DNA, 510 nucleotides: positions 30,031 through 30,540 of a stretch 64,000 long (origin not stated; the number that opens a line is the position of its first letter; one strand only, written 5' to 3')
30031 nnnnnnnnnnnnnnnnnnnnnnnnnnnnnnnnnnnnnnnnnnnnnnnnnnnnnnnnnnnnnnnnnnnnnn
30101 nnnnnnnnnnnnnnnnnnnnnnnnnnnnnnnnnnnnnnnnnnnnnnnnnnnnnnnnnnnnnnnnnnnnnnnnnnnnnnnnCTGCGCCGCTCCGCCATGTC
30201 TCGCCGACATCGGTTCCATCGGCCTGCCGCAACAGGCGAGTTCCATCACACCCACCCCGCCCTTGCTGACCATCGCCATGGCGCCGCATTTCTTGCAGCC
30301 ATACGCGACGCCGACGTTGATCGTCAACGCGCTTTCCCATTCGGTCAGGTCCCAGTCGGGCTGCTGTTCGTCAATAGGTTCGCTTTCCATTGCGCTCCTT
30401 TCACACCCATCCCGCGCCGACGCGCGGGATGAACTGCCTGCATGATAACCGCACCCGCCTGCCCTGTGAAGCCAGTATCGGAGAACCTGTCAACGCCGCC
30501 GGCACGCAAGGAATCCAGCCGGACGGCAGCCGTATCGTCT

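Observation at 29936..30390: Three desulforedoxin-like Fe(Cys)4 modules in two overlapping mini-genes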

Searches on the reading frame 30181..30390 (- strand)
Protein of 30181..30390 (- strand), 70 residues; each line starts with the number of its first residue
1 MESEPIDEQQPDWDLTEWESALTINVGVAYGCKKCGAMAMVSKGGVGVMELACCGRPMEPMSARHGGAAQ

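Call 4: search_protein_families(library=pfam, proteins=[window:30181-30390:-], max_evalue=10)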
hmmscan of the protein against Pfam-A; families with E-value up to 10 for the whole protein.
seq(70 aa): 1 family
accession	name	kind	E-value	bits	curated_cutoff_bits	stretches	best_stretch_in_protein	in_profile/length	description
PF06397.17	Desulfoferrod_N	-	0.00045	20.2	23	1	29-61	6-36/36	Desulfoferrodoxin, N-terminal domain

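Call 5: search_protein_families(library=ncbifam, proteins=[window:30181-30390:-], max_evalue=10)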
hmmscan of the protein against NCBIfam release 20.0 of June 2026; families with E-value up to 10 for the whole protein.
seq(70 aa): 4 families
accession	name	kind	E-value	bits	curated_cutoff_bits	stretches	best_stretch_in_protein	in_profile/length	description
TIGR00320.1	dfx_rbo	equivalog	9.1e-05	22.7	146.9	1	29-67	7-43/125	desulfoferrodoxin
TIGR00319.1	desulf_FeS4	domain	0.016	14.9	36.05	1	26-58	4-34/34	desulfoferrodoxin FeS4 iron-binding domain-containing protein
NF053701.1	CsHdxCHCADhChcB2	equivalog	0.072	12.6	350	1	12-52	98-138/245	cis-4-hydroxycyclohexanecarboxylate dehydrogenase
NF009384.0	PRK12743.1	equivalog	0.085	12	264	1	9-47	99-137/258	SDR family oxidoreductase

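Call 7: find_homologous_proteins(query=window:30181-30390:-)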
Query seq(70 aa) (70 aa): 2 proteins with E <= 0.001 among 2 candidates.
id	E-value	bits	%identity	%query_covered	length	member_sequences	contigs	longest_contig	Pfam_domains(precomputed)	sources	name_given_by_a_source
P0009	2.3e-41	156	100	100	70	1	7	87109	-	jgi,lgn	-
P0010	2.3e-17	80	60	83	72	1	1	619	-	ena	-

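Call 20: find_homologous_proteins(query=A2)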
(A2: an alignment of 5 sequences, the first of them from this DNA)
Query A2 (5 sequences) (70 aa, profile of the alignment): 140 proteins with E <= 0.001 among 348 candidates; the best 120 are listed.
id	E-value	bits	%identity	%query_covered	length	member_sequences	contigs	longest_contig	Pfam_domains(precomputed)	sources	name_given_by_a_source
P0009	4.0e-32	128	100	100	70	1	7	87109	-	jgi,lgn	-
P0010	3.6e-30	121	60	83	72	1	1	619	-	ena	-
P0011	5.6e-30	121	58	86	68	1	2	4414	PF06397.18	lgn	-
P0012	8.9e-30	120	55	86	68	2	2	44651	PF06397.18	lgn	-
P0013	2.7e-29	119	59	83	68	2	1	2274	-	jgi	jgi:hypothetical protein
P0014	5.9e-29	117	64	83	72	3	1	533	PF06397.18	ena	-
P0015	1.5e-28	116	60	89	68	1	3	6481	PF06397.18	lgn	-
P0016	3.0e-28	115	60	81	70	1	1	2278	PF06397.18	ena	-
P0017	3.6e-28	115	64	83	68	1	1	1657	PF06397.18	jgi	jgi:desulfoferrodoxin-like iron-binding protein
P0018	5.9e-28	114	59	87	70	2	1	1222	PF06397.18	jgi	jgi:desulfoferrodoxin-like iron-binding protein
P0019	1.3e-27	113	63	77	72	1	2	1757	PF06397.18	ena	-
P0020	1.9e-27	113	64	76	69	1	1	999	PF06397.18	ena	-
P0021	2.3e-27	112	58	83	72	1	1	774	PF06397.18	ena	-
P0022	2.3e-27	112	61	86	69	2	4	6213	PF06397.18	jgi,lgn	jgi:desulfoferrodoxin-like iron-binding protein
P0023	2.6e-27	112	64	71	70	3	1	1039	PF06397.18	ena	-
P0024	2.9e-27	112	59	87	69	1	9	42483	PF06397.18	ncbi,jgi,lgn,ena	jgi:hypothetical protein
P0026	3.2e-27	112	59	87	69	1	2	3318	PF06397.18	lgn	-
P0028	4.1e-27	112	62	91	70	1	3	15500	PF06397.18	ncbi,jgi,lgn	jgi:desulfoferrodoxin-like iron-binding protein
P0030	4.4e-27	111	56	81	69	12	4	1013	PF06397.18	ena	-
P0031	5.1e-27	111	64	71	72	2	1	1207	PF06397.18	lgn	-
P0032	6.2e-27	111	56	83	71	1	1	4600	PF06397.18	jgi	jgi:hypothetical protein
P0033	6.9e-27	111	60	84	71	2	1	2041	PF06397.18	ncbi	-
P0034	7.6e-27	111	54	93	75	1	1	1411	PF06397.18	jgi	-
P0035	7.9e-27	111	58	81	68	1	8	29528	PF06397.18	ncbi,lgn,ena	-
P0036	1.1e-26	110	60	76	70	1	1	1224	PF06397.18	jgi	jgi:hypothetical protein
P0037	1.4e-26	110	63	84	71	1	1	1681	PF06397.18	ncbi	-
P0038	1.4e-26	110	62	87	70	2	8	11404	PF06397.18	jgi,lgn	jgi:desulfoferrodoxin-like iron-binding protein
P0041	1.5e-26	110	63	74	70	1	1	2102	PF06397.18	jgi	jgi:hypothetical protein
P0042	1.6e-26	110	59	83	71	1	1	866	PF06397.18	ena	-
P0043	1.7e-26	110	62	74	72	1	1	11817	PF06397.18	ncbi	-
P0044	1.7e-26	110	63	74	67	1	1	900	PF06397.18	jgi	jgi:desulfoferrodoxin-like iron-binding protein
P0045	1.7e-26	110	59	90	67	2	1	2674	PF06397.18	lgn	-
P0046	1.7e-26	110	57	76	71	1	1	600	PF06397.18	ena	-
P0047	1.8e-26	109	62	76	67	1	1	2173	PF06397.18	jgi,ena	-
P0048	1.9e-26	109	60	76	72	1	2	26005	PF06397.18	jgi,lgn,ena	-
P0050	2.0e-26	109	57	90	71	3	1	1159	PF06397.18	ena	-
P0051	2.0e-26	109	58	91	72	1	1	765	PF06397.18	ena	-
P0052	2.1e-26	109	69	69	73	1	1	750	PF06397.18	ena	-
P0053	2.3e-26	109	62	79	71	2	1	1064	PF06397.18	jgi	-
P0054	2.4e-26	109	56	83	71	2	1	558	PF06397.18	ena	-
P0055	2.7e-26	109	55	89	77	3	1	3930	PF06397.18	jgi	jgi:hypothetical protein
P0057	3.0e-26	109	60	76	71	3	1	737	PF06397.18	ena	-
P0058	3.2e-26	109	60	89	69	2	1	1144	PF06397.18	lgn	-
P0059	3.2e-26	109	52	90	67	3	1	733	PF06397.18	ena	-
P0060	3.3e-26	109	56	83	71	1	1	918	PF06397.18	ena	-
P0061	3.3e-26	109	56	84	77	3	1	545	PF06397.18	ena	-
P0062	3.6e-26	109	51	93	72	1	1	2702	PF06397.18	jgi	jgi:hypothetical protein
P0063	3.8e-26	108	58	80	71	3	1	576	PF06397.18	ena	-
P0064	4.1e-26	108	55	79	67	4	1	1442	PF06397.18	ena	-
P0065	4.3e-26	108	56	83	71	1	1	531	PF06397.18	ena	-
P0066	4.3e-26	108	52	90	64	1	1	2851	PF06397.18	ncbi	-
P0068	5.1e-26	108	51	100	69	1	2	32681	PF06397.18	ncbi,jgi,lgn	jgi:desulfoferrodoxin-like iron-binding protein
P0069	5.3e-26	108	60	79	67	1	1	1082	PF06397.18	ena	-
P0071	5.7e-26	108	58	86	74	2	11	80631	PF06397.18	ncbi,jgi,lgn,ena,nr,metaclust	ncbi:MAG: hypothetical protein A2498_06000 [Lentisphaerae bacterium RIFOXYC12_FULL_60_16]|nr:MAG: hy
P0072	5.9e-26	108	52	90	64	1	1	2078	PF06397.18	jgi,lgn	-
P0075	9.4e-26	107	59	84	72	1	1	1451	PF06397.18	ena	-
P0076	9.8e-26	107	57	94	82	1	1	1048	PF06397.18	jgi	jgi:hypothetical protein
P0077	1.0e-25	107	54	87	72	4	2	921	PF06397.18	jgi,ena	-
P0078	1.0e-25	107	59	83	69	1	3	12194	PF06397.18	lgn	-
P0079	1.1e-25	107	49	97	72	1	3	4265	PF06397.18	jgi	-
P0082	1.5e-25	107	56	79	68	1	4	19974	PF06397.18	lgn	-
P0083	1.6e-25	106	54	97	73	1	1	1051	PF06397.18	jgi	jgi:desulfoferrodoxin-like iron-binding protein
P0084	1.7e-25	106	52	90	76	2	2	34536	PF06397.18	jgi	-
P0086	1.8e-25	106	55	96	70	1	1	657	PF06397.18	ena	-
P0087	2.3e-25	106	51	90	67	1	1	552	PF06397.18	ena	-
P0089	2.6e-25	106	62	76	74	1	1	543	PF06397.18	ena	-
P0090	3.0e-25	106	56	81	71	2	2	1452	PF06397.18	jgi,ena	jgi:hypothetical protein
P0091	3.4e-25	105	54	80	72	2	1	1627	PF06397.18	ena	-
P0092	3.7e-25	105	58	91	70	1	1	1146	PF06397.18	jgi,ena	-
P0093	4.2e-25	105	51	90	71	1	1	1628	PF06397.18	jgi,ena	-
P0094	5.0e-25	105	58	79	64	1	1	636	PF06397.18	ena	-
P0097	7.2e-25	104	54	81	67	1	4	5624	PF06397.18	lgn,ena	-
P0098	9.3e-25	104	58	81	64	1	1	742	PF06397.18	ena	-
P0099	1.3e-24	104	50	91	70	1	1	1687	PF06397.18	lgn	-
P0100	1.4e-24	103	49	97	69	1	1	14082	PF06397.18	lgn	-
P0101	1.5e-24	103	63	81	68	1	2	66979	PF06397.18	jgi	jgi:desulfoferrodoxin-like iron-binding protein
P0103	1.7e-24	103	54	84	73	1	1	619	PF06397.18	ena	-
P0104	1.8e-24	103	57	87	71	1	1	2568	PF06397.18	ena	-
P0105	1.9e-24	103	54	77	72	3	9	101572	PF06397.18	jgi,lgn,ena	jgi:desulfoferrodoxin-like iron-binding protein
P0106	2.1e-24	103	57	80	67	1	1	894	PF06397.18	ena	-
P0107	2.1e-24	103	59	80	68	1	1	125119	PF06397.18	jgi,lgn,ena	-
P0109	2.5e-24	103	63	69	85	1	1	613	PF06397.18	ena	-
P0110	2.6e-24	103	60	83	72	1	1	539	PF06397.18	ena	-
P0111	3.8e-24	102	41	77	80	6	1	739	PF06397.18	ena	-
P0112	4.0e-24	102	53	79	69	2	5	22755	PF06397.18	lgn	-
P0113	4.1e-24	102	54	74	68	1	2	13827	PF06397.18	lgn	-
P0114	5.0e-24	102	50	83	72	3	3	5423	PF06397.18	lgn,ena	-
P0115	5.3e-24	102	54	89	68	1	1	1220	PF06397.18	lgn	-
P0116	6.4e-24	101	57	76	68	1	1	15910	PF06397.18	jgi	jgi:desulfoferrodoxin-like iron-binding protein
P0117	6.6e-24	101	44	90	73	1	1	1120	PF06397.18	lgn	-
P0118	7.0e-24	101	48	87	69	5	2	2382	PF06397.18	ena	-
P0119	8.3e-24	101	59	91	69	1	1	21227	PF06397.18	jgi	-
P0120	1.1e-23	101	48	94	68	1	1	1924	PF06397.18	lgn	-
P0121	1.2e-23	100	49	84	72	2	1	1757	PF06397.18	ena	-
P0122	1.6e-23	100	58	73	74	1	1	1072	PF06397.18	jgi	jgi:hypothetical protein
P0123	3.1e-23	99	56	83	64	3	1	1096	PF06397.18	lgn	-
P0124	4.3e-23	99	61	73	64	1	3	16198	PF06397.18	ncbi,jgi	jgi:hypothetical protein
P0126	6.9e-23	98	58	84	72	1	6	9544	PF06397.18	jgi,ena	jgi:hypothetical protein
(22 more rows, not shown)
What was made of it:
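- Tried and rejected: That was a sensitivity artefact of word seeding, and profile searches recovered at least 140 clusters (call 20).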

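Call 22: search_solved_structures(query=A2, max_evalue=1, show_alignments=3)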
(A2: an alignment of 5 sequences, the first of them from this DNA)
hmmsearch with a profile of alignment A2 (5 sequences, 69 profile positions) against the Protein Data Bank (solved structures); distinct sequences matched with E-value up to 1: 18.
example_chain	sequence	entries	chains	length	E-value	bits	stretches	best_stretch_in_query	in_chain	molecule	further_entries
2ji2_A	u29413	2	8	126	2.9e-06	30.2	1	29-63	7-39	Desulfoferrodoxin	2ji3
1vzg_A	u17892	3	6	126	2.9e-06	30.2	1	29-63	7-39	DESULFOFERRODOXIN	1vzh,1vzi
2ji1_A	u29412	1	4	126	2.9e-06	30.2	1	29-63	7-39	Desulfoferrodoxin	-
1dfx_A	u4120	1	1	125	5.2e-05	26.2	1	29-63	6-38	DESULFOFERRODOXIN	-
1cfw_A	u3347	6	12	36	0.00093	22.2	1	26-60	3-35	PROTEIN (DESULFOREDOXIN) | DESULFOREDOXIN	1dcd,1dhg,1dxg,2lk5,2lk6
5fj8_I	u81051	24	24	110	0.029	17.4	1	32-56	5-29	DNA-DIRECTED RNA POLYMERASE III SUBUNIT RPC10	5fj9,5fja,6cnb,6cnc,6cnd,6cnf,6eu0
6oz7_A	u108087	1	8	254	0.046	16.8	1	14-47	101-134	Uncharacterized oxidoreductase YohF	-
4v7h_B9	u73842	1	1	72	0.067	16.3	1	20-58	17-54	60S ribosomal protein L43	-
6ux3_A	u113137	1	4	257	0.1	15.7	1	15-47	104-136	Acetoin dehydrogenase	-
6woo_p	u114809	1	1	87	0.1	15.7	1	20-57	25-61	eL43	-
4u3m_Q3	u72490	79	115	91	0.11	15.5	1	20-57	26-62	60S ribosomal protein L43-A | 60S ribosomal protein L43 | 60S ribosomal protein L43-B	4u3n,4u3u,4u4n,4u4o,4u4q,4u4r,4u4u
3j6x_83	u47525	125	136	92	0.11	15.5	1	20-57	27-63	60S ribosomal protein L43 | 60S ribosomal protein L43-A | 60S ribosomal protein rpL43 (L37ae)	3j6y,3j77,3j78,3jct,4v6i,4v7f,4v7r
5x8h_A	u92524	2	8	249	0.35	14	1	10-34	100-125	Short-chain dehydrogenase reductase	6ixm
4dml_A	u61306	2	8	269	0.37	13.9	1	16-43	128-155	3-oxoacyl-[acyl-carrier-protein] reductase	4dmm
3gvc_A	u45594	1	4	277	0.37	13.9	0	13-52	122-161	Probable short-chain type dehydrogenase/reductase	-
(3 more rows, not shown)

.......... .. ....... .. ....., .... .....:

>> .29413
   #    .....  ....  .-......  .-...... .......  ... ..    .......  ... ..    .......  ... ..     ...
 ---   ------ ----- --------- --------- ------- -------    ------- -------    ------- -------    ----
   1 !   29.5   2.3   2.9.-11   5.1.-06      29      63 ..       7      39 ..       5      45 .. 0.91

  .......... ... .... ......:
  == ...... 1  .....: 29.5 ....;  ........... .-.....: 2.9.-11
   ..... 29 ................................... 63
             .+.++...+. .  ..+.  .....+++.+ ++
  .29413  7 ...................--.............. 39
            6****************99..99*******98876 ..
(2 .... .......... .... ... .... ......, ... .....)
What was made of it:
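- On Desulforedoxin / Desulfoferrodoxin N-terminal domain (Pfam PF06397): Gene 1 of the window scores 20.2 bits (E 4.5e-4), just below the threshold, but most gene 1 homologues carry a precomputed PF06397 hit (call 20), and the gene 1 family profile hits Dfx and Dx first in PDB (call 22).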

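Call 25: find_related_loci(query=A3, collection=genome_contigs, flank=6000)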
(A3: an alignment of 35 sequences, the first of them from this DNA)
Query A3 (70 aa) in genome_contigs; peptide patterns used: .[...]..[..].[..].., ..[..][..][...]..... (x = any residue, [..] = any of these).
70 stretches matched a pattern; 42 encode a relative of the query (tblastn E <= 1e-3); 42 distinct loci.
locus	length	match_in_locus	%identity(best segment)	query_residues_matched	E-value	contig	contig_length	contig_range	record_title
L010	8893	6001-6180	58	11-70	7e-23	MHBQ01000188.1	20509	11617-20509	MAG: Lentisphaerae bacterium RIFOXYC12_FULL_60_16 rifoxyc3_full_scaffold_986, whole genome shotgun sequence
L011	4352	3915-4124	51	3-67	3e-22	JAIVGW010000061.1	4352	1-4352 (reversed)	MAG: Lentisphaerae bacterium isolate MAG34 MTG34_11162, whole genome shotgun sequence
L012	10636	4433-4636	51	3-70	1e-21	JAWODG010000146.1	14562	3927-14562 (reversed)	MAG: Candidatus Brocadiia bacterium isolate BLK5-2.bin.122 k191_864118, whole genome shotgun sequence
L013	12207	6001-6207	51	1-70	2e-21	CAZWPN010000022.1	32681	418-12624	MAG TPA_asm: uncultured Victivallales bacterium isolate SRP272421_co4_76 genome assembly, contig: NODE_2592_length_32681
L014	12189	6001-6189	59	7-67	4e-21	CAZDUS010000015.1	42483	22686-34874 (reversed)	MAG TPA_asm: uncultured Verrucomicrobiota bacterium isolate SRP272421_co1_512 genome assembly, contig: NODE_1618_length_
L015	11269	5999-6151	61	11-61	3e-21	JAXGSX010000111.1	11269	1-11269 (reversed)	MAG: Kiritimatiellia bacterium isolate AnMBR.bin383 bin383_111, whole genome shotgun sequence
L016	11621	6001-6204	54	3-70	4e-21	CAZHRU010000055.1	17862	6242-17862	MAG TPA_asm: uncultured Verrucomicrobiota bacterium isolate SRP272421_co4_615 genome assembly, contig: NODE_7923_length_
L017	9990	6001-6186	61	8-67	5e-21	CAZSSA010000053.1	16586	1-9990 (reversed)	MAG TPA_asm: uncultured Verrucomicrobiota bacterium isolate SRP272421_co3_542 genome assembly, contig: NODE_8924_length_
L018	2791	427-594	61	12-67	8e-21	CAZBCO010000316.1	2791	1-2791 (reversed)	MAG TPA_asm: uncultured Planctomycetota bacterium isolate SRP067234_co1_310 genome assembly, contig: k99_765142, whole g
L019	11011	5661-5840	52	11-70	9e-21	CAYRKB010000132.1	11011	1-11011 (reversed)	MAG TPA_asm: uncultured Victivallales bacterium isolate SRP272421_co1_463 genome assembly, contig: NODE_19763_length_110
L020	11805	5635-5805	58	3-59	1e-20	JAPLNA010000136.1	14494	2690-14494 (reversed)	MAG: Planctomycetota bacterium isolate LacPavin_0419_WC90_MAG_66_8 LacPavin_0419_WC90_scaffold_169165, whole genome shot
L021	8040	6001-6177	54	11-69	1e-20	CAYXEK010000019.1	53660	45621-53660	MAG TPA_asm: uncultured Verrucomicrobiota bacterium isolate binchicken_co27_383 genome assembly, contig: NODE_1036_lengt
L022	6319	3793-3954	59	10-63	1e-20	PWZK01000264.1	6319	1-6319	MAG: Candidatus Brocadiaceae bacterium isolate T3Sed10_170 T3-Sed10-C33876, whole genome shotgun sequence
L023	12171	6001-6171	56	11-67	1e-20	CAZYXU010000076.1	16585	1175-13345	MAG TPA_asm: uncultured Verrucomicrobiota bacterium isolate SRP192927_co3_865 genome assembly, contig: NODE_7787_length_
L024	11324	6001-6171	61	11-67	1e-20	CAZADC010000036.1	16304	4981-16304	MAG TPA_asm: uncultured Planctomycetaceae bacterium isolate SRP332253_co2_121 genome assembly, contig: NODE_3351_length_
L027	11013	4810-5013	54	3-67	3e-20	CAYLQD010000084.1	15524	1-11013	MAG TPA_asm: uncultured Planctomycetota bacterium isolate binchicken_co97_512 genome assembly, contig: NODE_15339_length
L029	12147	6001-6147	63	11-59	4e-20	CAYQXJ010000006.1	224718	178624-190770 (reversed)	MAG TPA_asm: uncultured candidatus Brocadiaceae bacterium isolate SRP141376_co1_249 genome assembly, contig: NODE_65_len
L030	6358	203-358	60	10-61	5e-20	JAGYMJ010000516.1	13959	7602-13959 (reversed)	MAG: Planctomycetota bacterium isolate M55B116 k51_3712386_flag_1_multi_19.9030_len_13959, whole genome shotgun sequence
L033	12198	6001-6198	49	1-67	1e-19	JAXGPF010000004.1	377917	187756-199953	MAG: Kiritimatiellia bacterium isolate AnMBR.bin297 bin297_4, whole genome shotgun sequence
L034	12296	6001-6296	55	12-64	3e-19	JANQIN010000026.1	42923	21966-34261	MAG: Thermodesulfobacteriota bacterium isolate PL24a_bin.57 k99_9112236, whole genome shotgun sequence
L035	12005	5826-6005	55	3-62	3e-19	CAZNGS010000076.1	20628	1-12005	MAG TPA_asm: uncultured candidatus Brocadiaceae bacterium isolate SRP141376_co1_16 genome assembly, contig: NODE_5536_le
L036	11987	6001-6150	60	12-61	5e-19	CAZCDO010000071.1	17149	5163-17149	MAG TPA_asm: uncultured Verrucomicrobiota bacterium isolate SRP272421_co1_708 genome assembly, contig: NODE_9467_length_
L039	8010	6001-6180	52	7-66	6e-19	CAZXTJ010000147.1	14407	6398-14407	MAG TPA_asm: uncultured bacterium isolate binchicken_co56_54 genome assembly, contig: NODE_1199_length_14407_cov_7.28233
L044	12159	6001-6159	55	9-61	2e-18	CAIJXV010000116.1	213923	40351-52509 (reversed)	uncultured bacterium isolate Loclat_bin-05825 genome assembly, contig: bin-05825:116/124, whole genome shotgun sequence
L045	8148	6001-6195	48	1-66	2e-18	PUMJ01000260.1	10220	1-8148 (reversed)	MAG: Candidatus Brocadiaceae bacterium isolate B1Sed10_231 B1-Sed10-C9267, whole genome shotgun sequence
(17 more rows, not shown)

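Call 34: search_protein_families(library=pfam, proteins=[L012:6160-7806:+, L033:4385-5893:+, L045:4514-4945:+, L029:3899-4588:+, L021:7037-7729:+], max_evalue=0.00001)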
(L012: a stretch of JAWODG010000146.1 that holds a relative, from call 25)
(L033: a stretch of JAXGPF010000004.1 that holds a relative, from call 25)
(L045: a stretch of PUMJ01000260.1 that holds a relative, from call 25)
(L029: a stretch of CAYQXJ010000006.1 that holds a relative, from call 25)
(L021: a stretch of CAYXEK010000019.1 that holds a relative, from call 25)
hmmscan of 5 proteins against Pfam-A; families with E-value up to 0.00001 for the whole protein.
L012:6160-7806:+ (549 aa): 1 family
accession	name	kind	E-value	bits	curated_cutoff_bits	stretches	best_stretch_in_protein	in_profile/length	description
PF03063.25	Prismane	-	1.3e-169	565.5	27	1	3-545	1-513/513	Prismane/CO dehydrogenase family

L033:4385-5893:+ (503 aa): 2 families
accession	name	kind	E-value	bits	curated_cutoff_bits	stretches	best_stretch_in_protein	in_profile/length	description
PF05872.18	HerA_C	-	4.5e-213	708.9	22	1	5-502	5-502/502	Helicase HerA-like C-terminal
PF01935.23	DUF87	-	3.8e-06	27.6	23.2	1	12-193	13-174/220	Helicase HerA, central domain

L045:4514-4945:+ (144 aa): 2 families
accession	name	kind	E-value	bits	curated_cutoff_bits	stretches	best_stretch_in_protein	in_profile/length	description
PF02082.26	Rrf2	-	2e-33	115.8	30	1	4-130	1-130/132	Iron-dependent Transcriptional regulator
PF03444.21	HrcA_DNA-bdg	-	2.5e-07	30.7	21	1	12-65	10-64/79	Winged helix-turn-helix transcription repressor, HrcA DNA-binding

L029:3899-4588:+ (230 aa): 1 family
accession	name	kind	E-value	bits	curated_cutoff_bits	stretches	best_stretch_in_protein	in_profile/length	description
PF01966.28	HD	-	2.4e-12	47.6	22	1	99-183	3-92/116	HD domain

L021:7037-7729:+ (231 aa): 0 families

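Call 45: predict_structure(alignment_id=A3)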
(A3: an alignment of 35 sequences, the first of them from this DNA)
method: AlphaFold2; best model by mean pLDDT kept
length: 70 residues; sequences in the alignment: 35
mean_pLDDT: 71.6   pTM: 0.47
mean pLDDT of the five models: 71.6, 69.7, 68.9, 68.9, 66.1
residues with pLDDT >= 90: 17; 70-90: 18; 50-70: 29; < 50: 6
segments of 3 or more residues with pLDDT < 50: 66-70
pLDDT, mean of each block of 10 residues (from residue 1): 57 67 71 92 70 92 51
secondary structure, 60 per line:
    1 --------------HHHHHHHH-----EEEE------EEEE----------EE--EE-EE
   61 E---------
elements in order: H15-22 E28-31 E38-41 E59-61
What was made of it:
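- The gene 1 model is only moderately confident (pLDDT 71.6, call 45).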

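Call 64: search_protein_families(library=pfam, proteins=[L010:5276-5938:+, L013:4128-5834:+, L024:4733-5881:+, L034:5298-5846:+, L035:4081-5685:+, L036:5012-5914:+, L039:5440-5862:+, L044:6498-7745:+, L030:843-2756:+, L027:5284-5994:+], max_evalue=0.0001)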
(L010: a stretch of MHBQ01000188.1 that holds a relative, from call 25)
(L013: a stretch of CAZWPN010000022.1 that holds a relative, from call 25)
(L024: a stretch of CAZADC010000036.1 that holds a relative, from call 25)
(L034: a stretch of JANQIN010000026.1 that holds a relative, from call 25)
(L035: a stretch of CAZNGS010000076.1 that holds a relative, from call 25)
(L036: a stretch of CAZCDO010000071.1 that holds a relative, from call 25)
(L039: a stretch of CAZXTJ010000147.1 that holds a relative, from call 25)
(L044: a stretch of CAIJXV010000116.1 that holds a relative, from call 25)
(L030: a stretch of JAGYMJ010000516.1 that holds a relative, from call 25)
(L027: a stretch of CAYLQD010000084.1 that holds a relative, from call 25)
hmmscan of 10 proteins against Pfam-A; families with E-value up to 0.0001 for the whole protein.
L010:5276-5938:+ (221 aa): 0 families

L013:4128-5834:+ (569 aa): 1 family
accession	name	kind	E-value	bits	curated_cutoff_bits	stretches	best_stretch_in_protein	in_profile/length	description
PF00528.27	BPD_transp_1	-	4.9e-22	79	26.4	2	75-259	4-175/184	Binding-protein-dependent transport system inner membrane component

L024:4733-5881:+ (383 aa): 1 family
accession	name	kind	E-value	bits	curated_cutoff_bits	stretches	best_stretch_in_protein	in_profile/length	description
PF02547.20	Queuosine_synth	-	1.9e-126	422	25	1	35-382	2-322/322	Queuosine biosynthesis protein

L034:5298-5846:+ (183 aa): 0 families

L035:4081-5685:+ (535 aa): 3 families
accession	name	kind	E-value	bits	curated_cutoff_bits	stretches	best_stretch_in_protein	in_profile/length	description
PF00884.28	Sulfatase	-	4.6e-39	135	25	1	7-284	1-301/301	Sulfatase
PF16347.10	SGSH_C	-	1.6e-21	77.5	29.3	1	239-336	8-111/154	N-sulphoglucosamine sulphohydrolase, C-terminal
PF13290.12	CHB_HEX_C_1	-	1.7e-05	25.1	22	1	463-526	1-64/67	Chitobiase/beta-hexosaminidase C-terminal domain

L036:5012-5914:+ (301 aa): 1 family
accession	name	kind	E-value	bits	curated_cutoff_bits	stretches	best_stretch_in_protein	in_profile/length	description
PF04972.22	BON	-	1.1e-33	115.8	27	3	112-177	1-67/69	BON domain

L039:5440-5862:+ (141 aa): 2 families
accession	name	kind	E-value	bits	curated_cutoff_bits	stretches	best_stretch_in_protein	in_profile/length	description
PF01740.26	STAS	-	3.7e-10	40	22.6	1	51-131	25-106/106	STAS domain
PF13466.11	STAS_2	-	2.3e-05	24.9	29.2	1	44-119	6-80/80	STAS domain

L044:6498-7745:+ (416 aa): 2 families
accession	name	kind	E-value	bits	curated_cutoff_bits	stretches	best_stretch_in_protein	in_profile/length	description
PF01041.23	DegT_DnrJ_EryC1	-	2.1e-68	231.6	19.8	1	27-331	4-306/360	DegT/DnrJ/EryC1/StrS aminotransferase family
PF01212.27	Beta_elim_lyase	-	3e-06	27.2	27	1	37-172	20-171/288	Beta-eliminating lyase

L030:843-2756:+ (638 aa): 2 families
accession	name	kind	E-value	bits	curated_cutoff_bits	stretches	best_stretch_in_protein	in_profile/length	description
PF20581.3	DUF6785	-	1.3e-119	400.5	25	1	9-506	1-498/498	Family of unknown function (DUF6785)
PF20580.3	DUF6784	-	3.7e-27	94.9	26.4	1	538-630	3-95/101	Domain of unknown function (DUF6784)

L027:5284-5994:+ (237 aa): 0 families
